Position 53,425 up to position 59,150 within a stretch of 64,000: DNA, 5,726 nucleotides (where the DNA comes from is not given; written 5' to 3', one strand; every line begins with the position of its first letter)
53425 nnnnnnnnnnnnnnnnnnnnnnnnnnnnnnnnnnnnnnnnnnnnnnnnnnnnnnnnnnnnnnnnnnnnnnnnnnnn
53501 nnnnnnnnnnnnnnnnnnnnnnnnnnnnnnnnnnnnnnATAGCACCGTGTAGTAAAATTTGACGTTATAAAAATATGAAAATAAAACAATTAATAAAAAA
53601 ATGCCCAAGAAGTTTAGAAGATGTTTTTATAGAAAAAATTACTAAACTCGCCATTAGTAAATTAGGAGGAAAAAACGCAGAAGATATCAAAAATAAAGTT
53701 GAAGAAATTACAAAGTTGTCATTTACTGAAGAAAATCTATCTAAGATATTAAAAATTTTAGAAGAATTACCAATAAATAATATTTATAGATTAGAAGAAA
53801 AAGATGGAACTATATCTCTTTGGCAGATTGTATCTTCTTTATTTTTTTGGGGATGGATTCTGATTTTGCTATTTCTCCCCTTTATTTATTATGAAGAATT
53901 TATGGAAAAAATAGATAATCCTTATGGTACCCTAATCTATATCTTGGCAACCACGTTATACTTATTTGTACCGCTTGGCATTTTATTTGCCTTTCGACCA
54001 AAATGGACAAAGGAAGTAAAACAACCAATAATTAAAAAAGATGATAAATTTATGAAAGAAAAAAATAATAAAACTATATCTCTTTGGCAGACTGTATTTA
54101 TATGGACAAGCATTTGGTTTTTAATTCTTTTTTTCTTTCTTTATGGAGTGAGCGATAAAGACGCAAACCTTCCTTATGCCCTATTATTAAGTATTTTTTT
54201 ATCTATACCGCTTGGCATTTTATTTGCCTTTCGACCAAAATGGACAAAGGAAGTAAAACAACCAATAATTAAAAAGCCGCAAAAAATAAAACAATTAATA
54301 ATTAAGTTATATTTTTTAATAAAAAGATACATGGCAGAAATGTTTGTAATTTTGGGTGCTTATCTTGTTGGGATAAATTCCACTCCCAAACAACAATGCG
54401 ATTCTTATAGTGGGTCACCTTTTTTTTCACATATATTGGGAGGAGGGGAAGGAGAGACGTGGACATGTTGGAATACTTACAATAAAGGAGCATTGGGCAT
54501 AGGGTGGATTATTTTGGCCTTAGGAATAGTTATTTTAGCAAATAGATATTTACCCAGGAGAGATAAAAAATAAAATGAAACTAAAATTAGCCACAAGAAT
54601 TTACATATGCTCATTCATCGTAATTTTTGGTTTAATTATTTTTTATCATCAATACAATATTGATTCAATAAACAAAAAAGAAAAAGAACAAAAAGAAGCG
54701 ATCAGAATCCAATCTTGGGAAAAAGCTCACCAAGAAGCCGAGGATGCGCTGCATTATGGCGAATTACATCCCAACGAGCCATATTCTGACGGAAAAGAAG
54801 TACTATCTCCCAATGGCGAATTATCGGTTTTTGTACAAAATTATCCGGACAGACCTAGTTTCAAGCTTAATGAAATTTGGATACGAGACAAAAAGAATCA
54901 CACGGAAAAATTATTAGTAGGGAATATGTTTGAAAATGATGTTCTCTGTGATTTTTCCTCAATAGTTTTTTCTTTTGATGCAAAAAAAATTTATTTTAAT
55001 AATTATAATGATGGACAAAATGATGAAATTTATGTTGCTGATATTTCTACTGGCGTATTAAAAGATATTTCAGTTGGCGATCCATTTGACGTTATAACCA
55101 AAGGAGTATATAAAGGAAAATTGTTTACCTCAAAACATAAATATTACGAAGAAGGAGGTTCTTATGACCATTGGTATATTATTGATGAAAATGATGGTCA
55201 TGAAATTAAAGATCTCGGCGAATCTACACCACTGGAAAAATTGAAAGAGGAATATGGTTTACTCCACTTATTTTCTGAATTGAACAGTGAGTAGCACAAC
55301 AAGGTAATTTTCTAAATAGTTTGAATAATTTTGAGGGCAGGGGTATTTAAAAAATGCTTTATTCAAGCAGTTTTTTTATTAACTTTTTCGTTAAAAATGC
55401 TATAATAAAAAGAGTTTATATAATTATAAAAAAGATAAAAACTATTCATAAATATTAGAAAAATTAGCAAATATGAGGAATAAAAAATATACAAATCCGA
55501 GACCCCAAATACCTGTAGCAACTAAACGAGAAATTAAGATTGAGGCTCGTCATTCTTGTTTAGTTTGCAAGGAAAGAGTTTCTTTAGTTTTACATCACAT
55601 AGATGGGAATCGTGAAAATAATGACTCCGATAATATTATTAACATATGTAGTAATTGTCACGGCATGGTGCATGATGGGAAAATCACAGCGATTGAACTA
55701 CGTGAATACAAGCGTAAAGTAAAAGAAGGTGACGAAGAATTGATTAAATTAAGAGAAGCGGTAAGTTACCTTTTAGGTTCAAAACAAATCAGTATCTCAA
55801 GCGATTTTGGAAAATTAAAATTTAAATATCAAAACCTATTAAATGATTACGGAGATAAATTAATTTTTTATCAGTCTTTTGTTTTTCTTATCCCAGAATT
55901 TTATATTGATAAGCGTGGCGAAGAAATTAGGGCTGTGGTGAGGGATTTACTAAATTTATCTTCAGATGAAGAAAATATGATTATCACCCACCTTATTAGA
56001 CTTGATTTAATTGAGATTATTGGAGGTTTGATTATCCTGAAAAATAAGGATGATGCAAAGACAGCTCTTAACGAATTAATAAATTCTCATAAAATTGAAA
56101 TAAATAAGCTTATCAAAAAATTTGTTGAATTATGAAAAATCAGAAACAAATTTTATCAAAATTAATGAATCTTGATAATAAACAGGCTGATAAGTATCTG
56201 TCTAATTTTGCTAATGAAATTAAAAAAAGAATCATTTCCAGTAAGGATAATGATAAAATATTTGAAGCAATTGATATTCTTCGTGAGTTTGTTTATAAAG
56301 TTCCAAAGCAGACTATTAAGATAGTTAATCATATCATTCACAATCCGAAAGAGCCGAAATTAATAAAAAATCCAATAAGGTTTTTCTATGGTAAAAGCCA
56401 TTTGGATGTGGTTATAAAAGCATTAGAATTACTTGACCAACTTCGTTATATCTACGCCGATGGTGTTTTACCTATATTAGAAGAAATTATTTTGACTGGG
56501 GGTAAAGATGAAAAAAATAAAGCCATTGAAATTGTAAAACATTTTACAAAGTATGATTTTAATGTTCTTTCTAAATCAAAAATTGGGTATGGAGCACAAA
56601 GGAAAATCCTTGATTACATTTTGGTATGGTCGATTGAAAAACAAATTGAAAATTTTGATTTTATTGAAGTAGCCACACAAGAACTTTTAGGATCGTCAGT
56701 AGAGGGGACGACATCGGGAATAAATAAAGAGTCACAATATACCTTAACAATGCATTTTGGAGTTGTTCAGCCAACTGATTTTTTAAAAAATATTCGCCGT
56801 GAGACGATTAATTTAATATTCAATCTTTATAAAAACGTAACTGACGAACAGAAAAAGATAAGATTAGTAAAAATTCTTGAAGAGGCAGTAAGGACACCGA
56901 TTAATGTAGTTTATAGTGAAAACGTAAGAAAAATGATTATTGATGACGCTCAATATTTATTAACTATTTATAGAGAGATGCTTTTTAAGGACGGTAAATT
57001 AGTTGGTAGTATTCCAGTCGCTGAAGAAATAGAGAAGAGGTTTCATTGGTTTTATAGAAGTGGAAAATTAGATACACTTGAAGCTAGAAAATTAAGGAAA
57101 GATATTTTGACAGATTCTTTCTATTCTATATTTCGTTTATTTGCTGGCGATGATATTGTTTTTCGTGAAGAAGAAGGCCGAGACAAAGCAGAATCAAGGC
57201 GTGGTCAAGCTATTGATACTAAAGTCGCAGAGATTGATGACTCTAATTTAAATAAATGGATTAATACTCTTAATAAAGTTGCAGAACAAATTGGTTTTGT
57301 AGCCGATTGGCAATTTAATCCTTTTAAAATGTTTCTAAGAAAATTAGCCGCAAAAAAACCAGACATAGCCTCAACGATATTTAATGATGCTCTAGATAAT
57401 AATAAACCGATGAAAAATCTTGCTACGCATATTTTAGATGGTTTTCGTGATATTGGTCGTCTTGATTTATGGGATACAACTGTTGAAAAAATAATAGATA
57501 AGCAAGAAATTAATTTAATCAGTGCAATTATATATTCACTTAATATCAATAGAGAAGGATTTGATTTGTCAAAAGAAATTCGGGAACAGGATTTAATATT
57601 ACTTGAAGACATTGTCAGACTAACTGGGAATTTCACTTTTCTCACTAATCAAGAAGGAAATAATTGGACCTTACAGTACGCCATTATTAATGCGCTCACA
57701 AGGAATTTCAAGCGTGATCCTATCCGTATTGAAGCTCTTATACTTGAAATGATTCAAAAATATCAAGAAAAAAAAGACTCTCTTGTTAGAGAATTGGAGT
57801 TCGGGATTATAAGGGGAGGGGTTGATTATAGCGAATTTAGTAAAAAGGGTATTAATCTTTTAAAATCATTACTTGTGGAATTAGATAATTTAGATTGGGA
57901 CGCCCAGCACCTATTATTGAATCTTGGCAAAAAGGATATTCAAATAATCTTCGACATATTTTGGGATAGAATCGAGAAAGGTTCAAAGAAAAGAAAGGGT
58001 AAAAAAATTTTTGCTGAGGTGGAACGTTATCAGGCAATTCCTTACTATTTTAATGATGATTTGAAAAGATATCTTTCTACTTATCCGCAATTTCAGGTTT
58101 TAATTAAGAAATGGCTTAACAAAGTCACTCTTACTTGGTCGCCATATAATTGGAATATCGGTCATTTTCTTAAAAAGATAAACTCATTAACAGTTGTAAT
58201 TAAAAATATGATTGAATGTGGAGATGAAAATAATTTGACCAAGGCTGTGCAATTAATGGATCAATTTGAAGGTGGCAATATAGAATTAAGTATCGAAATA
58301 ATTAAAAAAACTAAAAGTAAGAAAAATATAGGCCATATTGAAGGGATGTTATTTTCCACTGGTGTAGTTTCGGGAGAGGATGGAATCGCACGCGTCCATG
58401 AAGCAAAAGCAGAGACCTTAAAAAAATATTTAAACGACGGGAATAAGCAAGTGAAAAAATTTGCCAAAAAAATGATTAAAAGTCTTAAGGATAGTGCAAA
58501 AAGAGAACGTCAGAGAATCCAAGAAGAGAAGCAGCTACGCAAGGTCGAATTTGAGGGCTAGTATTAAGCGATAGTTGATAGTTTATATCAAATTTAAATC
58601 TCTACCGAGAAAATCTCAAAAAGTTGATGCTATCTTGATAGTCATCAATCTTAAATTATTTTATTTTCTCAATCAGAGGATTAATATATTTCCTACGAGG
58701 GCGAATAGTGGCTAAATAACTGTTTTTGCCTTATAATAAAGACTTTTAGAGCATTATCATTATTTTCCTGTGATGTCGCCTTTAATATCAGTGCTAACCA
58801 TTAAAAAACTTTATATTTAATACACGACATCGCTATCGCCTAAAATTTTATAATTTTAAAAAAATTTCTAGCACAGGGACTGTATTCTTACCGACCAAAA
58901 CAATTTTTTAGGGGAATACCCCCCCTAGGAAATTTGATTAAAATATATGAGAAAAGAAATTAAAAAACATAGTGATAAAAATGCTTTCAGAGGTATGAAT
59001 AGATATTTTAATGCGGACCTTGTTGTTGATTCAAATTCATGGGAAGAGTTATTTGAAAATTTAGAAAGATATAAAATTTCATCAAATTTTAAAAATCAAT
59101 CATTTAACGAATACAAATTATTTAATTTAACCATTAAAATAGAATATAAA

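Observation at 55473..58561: Translationally coupled HNH nuclease plus 809-aa all-alpha repeat protein in a recombinase-borne island: a candidate two-gene defense-like module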

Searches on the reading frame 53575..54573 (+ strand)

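Call 4: search_protein_families(library=pfam, proteins=[window:53575-54573:+], max_evalue=0.1)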
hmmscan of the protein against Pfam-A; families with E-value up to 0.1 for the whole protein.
window:53575-54573:+ (332 aa): 4 families
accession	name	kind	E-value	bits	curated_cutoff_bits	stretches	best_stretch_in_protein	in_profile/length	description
PF20990.2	DUF2207_C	-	2.7e-05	24.5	33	1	142-228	112-197/247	Predicted membrane protein (DUF2207) C-terminal domain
PF01943.22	Polysacc_synt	-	0.0041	17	28.2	1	160-217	68-127/274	Polysaccharide biosynthesis protein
PF03609.19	EII-Sor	-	0.0058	16.5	26.3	1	127-190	91-157/233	PTS system sorbose-specific iic component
PF00689.26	Cation_ATPase_C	-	0.074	13.3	27.3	0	121-208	7-92/175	Cation transporting ATPase, C-terminus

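Call 5: search_protein_families(library=padloc, proteins=[window:53575-54573:+], max_evalue=0.1)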
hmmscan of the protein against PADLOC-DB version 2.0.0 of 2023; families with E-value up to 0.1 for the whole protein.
window:53575-54573:+ (332 aa): 0 families

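Call 6: search_protein_families(library=ncbifam, proteins=[window:53575-54573:+], max_evalue=0.1)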
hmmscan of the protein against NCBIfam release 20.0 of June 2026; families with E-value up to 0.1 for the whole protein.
window:53575-54573:+ (332 aa): 3 families
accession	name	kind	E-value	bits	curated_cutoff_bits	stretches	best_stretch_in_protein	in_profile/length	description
TIGR03416.1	ABC_choXWV_perm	equivalog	0.0026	17.3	363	0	94-152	69-126/267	choline ABC transporter permease subunit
TIGR04370.1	glyco_rpt_poly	subfamily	0.0053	15.8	40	1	167-264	5-119/396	oligosaccharide repeat unit polymerase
NF003098.0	PRK04019.1-5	equivalog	0.01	15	331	1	20-64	60-103/336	50S ribosomal protein L10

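Call 29: search_protein_families(library=phrogs, proteins=[window:53575-54573:+], max_evalue=0.01)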
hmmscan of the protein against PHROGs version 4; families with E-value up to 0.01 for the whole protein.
window:53575-54573:+ (332 aa): 0 families

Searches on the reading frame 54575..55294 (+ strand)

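Call 4: search_protein_families(library=pfam, proteins=[window:54575-55294:+], max_evalue=0.1)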
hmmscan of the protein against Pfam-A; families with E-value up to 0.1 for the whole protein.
window:54575-55294:+ (239 aa): 0 families

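Call 5: search_protein_families(library=padloc, proteins=[window:54575-55294:+], max_evalue=0.1)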
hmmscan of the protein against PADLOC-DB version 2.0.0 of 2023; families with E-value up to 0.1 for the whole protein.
window:54575-55294:+ (239 aa): 1 family
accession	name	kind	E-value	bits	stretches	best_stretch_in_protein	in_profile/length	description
PDLC00577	JetB3|JetB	-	0.011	13.1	1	1-35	88-119/241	Unknown function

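Call 6: search_protein_families(library=ncbifam, proteins=[window:54575-55294:+], max_evalue=0.1)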
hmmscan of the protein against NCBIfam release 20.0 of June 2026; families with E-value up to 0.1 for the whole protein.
window:54575-55294:+ (239 aa): 0 families

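Call 29: search_protein_families(library=phrogs, proteins=[window:54575-55294:+], max_evalue=0.01)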
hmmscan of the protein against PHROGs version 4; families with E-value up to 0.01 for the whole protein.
window:54575-55294:+ (239 aa): 0 families

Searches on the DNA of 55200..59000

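Call 99: search_rna_families(source=window, start=55200, end=59000, threshold=evalue, max_evalue=1)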
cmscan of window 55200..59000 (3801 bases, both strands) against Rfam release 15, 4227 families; matches with E-value up to 1: 2.
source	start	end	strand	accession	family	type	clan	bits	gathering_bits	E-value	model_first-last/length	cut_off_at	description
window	55369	55410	-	RF02488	GlsR25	Gene; snRNA; snoRNA; HACA-box;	-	20.4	100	0.99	1-146/146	no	Small nucleolar RNA GlsR25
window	57079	57153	+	RF04164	MIR1507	Gene; miRNA;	-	19.8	73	0.56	1-107/107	no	MIR1507 microRNA precursor family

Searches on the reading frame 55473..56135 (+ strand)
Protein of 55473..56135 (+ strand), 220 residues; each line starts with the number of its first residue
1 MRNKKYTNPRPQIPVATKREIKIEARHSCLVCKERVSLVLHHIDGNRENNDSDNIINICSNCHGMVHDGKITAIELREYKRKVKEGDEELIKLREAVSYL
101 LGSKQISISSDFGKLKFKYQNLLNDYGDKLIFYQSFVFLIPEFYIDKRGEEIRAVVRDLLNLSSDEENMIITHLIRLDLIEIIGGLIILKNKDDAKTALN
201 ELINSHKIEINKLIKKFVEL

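Call 4: search_protein_families(library=pfam, proteins=[window:55473-56135:+], max_evalue=0.1)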
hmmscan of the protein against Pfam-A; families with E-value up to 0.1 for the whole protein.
window:55473-56135:+ (220 aa): 2 families
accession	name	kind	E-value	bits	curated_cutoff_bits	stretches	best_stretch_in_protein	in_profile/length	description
PF01844.29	HNH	-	0.0036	17.8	21.4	1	29-68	1-46/47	HNH endonuclease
PF13392.12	HNH_3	-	0.05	13.7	24.8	1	38-55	19-36/46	HNH endonuclease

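Call 5: search_protein_families(library=padloc, proteins=[window:55473-56135:+], max_evalue=0.1)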
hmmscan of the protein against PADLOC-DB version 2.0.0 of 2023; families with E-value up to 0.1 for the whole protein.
window:55473-56135:+ (220 aa): 7 families
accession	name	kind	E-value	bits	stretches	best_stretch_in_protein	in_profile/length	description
PDLC00642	ZorE2|ZorE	-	2.8e-06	25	1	34-63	226-255/283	HNH endonuclease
PDLC00643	ZorE2|ZorE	-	4.1e-06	24.3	1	18-66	213-261/282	HNH endonuclease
PDLC03673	HEase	-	7.1e-05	20.5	1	34-69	101-138/227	homing endonuclease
PDLC00645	ZorE2|ZorE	-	0.00011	19.4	1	4-64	191-252/375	HNH endonuclease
PDLC03703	HEase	-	0.00018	19.5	1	37-93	22-78/269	homing endonuclease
PDLC00644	ZorE2|ZorE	-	0.0017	16.1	1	36-70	208-242/267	HNH endonuclease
PDLC03687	HEase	-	0.0028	15.6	1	25-83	61-119/178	homing endonuclease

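Call 6: search_protein_families(library=ncbifam, proteins=[window:55473-56135:+], max_evalue=0.1)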
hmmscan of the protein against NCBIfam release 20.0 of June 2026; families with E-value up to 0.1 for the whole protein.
window:55473-56135:+ (220 aa): 2 families
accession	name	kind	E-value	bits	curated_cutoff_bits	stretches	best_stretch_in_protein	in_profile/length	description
NF040563.1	guided_IscB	equivalog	0.00018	20.8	175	1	25-84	191-254/314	RNA-guided endonuclease IscB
NF008448.1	PRK11295.1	equivalog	0.027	14.7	87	1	36-89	40-92/113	YajD family HNH nuclease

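Call 8: find_homologous_proteins(query=window:55473-56135:+)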
Query window:55473-56135:+ (220 aa): 56 proteins with E <= 0.001 among 285 candidates.
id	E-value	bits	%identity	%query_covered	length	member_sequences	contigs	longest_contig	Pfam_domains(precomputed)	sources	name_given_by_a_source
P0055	1.5e-137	474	100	100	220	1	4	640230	-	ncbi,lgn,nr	ncbi:MAG: HNH endonuclease signature motif containing protein [Patescibacteria group bacterium]|nr:H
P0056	2.5e-119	414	86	100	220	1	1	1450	-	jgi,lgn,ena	-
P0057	4.3e-104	365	76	100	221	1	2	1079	-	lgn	-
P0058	6.7e-93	328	66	99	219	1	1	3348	-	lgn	-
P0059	1.7e-89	317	62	100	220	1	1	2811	-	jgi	jgi:hypothetical protein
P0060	2.8e-87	310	61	99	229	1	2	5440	-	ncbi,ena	-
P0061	1.7e-86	307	60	99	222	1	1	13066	-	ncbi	-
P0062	1.8e-84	300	63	100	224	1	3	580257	-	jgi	jgi:hypothetical protein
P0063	9.4e-83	295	59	100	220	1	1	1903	-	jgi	jgi:hypothetical protein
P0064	1.4e-81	291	58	95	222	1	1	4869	-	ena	-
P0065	4.8e-81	289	61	100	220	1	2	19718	-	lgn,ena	-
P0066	5.0e-81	289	57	99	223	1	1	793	PF13392.13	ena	-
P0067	7.9e-80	285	60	100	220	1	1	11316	-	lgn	-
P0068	1.3e-79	285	58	100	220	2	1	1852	-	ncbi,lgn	-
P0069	4.4e-79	283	54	98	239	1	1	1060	-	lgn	-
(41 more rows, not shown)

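Call 29: search_protein_families(library=phrogs, proteins=[window:55473-56135:+], max_evalue=0.01)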
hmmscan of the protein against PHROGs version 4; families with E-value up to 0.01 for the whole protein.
window:55473-56135:+ (220 aa): 16 families
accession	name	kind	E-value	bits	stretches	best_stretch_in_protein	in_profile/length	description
phrog_1271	-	DNA, RNA and nucleotide metabolism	4e-08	34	1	19-86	259-333/361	HNH endonuclease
phrog_14736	-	DNA, RNA and nucleotide metabolism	4e-07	30.9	1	34-91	46-101/202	HNH endonuclease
phrog_8048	-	DNA, RNA and nucleotide metabolism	1.7e-06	28.5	1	18-70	167-229/273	HNH endonuclease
phrog_1571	-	DNA, RNA and nucleotide metabolism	2.6e-06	28.4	1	32-93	59-120/128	HNH endonuclease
phrog_7370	-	DNA, RNA and nucleotide metabolism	2.9e-06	28.3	1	2-92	17-108/115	HNH endonuclease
phrog_2255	-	DNA, RNA and nucleotide metabolism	4.5e-06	27.3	1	12-80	98-182/211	HNH endonuclease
phrog_119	-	DNA, RNA and nucleotide metabolism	7.4e-06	26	1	18-116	195-304/443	HNH endonuclease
phrog_10822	-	DNA, RNA and nucleotide metabolism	7.9e-06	26.7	1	33-65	114-146/245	HNH endonuclease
phrog_144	-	DNA, RNA and nucleotide metabolism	2.4e-05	25.1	1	20-103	78-162/175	HNH endonuclease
phrog_6544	-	unknown function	8e-05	23.1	1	10-90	11-92/248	-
phrog_740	-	DNA, RNA and nucleotide metabolism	0.00023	21.2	1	14-68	26-86/332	HNH endonuclease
phrog_12324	-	DNA, RNA and nucleotide metabolism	0.00066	20.4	1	21-93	6-78/269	intron-like DNA endonuclease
phrog_25862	-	DNA, RNA and nucleotide metabolism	0.0007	21.1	1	28-68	97-137/149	HNH endonuclease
phrog_15471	-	DNA, RNA and nucleotide metabolism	0.00074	20.4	1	40-78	53-91/183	HNH endonuclease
phrog_589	-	DNA, RNA and nucleotide metabolism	0.0028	18.4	1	16-65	81-137/179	HNH endonuclease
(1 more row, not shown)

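Call 40: search_solved_structures(query=A2, max_evalue=1)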
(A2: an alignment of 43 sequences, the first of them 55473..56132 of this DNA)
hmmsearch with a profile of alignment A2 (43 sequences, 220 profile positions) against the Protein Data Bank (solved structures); distinct sequences matched with E-value up to 1: 9.
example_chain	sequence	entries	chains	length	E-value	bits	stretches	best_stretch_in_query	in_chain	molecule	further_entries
9nvu_P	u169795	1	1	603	4.5e-05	26.2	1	22-95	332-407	OrufIscB-REC-swap 49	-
7utn_D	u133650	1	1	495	0.00055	22.6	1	17-102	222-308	IscB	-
7xht_A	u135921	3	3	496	0.00055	22.6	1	17-102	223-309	OgeuIscB | IscB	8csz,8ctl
9liq_A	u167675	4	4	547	0.00062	22.4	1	17-102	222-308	Iscb | Iscb+Twin-Strep-tag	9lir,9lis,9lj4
11hr_A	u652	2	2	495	0.001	21.7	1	17-102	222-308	IscB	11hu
11hx_A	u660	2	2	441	0.0055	19.4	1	17-102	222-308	IscB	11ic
1sl6_A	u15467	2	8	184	0.4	13.3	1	80-172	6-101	C-type lectin DC-SIGNR | CD209 antigen-like protein 1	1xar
7urh_A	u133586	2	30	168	0.46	13.1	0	119-191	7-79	Ferritin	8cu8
6me0_C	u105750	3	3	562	0.66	12.6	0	16-69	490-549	Maturase reverse transcriptase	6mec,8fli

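Call 56: predict_structure(alignment_id=A2)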
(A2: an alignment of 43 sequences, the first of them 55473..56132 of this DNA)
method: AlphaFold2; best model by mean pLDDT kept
length: 220 residues; sequences in the alignment: 43
mean_pLDDT: 83.5   pTM: 0.48
mean pLDDT of the five models: 83.5, 83.2, 82.2, 81.8, 81.5
residues with pLDDT >= 90: 93; 70-90: 93; 50-70: 31; < 50: 3
segments of 3 or more residues with pLDDT < 50: none
pLDDT, mean of each block of 10 residues (from residue 1): 61 90 91 92 89 94 93 93 78 63 57 73 86 89 90 89 92 93 92 85 74 72
secondary structure, 60 per line:
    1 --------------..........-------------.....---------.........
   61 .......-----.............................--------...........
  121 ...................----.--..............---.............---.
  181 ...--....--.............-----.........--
elements in order: H15-24 E38-42 E55-59 H60-67 H73-101 H110-139 H147-160 H164-176 E180-183 E186-189 H192-204 H210-218
